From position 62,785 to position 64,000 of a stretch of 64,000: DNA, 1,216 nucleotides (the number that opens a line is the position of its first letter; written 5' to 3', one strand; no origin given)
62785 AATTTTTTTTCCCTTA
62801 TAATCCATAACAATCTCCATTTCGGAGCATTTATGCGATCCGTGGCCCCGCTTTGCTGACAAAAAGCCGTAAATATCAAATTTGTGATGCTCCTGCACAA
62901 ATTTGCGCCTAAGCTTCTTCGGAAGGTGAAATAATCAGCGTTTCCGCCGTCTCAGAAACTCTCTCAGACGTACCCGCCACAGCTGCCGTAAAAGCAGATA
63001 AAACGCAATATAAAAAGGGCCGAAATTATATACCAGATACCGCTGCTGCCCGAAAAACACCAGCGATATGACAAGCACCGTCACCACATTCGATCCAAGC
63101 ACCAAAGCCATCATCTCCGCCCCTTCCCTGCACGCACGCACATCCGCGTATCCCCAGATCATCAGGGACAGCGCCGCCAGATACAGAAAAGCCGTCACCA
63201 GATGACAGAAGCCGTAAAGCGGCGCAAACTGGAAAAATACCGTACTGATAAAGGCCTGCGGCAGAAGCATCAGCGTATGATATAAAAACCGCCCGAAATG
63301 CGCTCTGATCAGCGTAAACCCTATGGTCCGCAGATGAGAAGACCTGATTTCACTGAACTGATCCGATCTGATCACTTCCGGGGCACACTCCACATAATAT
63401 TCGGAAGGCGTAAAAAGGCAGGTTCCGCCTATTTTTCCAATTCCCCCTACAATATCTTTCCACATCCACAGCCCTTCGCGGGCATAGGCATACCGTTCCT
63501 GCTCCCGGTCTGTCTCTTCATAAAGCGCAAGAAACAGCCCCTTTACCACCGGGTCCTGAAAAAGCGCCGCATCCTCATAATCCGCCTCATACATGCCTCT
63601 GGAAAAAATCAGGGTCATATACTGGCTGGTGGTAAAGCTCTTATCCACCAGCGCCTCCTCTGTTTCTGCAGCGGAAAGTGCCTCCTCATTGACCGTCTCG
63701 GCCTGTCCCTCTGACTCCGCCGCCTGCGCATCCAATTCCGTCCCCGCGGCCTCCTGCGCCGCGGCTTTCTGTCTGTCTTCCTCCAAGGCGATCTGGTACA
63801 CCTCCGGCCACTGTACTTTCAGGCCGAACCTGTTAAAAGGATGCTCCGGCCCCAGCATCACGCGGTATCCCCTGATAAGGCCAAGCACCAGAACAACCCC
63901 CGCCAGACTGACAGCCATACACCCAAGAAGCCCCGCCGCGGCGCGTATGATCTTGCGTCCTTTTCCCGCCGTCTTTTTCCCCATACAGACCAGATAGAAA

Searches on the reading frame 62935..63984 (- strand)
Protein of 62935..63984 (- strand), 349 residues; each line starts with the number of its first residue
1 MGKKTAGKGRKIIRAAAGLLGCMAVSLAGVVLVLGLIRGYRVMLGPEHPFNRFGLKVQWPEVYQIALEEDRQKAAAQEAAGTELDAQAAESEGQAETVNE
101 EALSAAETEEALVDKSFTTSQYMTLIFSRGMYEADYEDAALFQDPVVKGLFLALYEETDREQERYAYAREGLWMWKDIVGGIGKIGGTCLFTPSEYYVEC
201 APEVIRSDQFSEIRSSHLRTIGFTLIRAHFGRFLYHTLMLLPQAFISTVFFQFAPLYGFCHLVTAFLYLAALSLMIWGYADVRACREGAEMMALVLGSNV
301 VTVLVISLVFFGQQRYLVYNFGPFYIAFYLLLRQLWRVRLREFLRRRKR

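Call 17: search_protein_families(library=ncbifam, proteins=[window:62935-63984:-], max_evalue=0.01)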
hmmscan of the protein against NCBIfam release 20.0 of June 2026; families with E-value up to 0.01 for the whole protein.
window:62935-63984:- (349 aa): 0 families

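Call 34: find_encoding_contigs(protein=window:62935-63984:-, flank=10000, max_places=6)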
Protein window:62935-63984:- (349 aa): no gene with exactly this product is on record in the collection.

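Call 55: search_protein_families(library=pfam, proteins=[window:62935-63984:-], max_evalue=0.001)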
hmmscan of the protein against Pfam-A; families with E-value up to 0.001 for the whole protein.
window:62935-63984:- (349 aa): 0 families
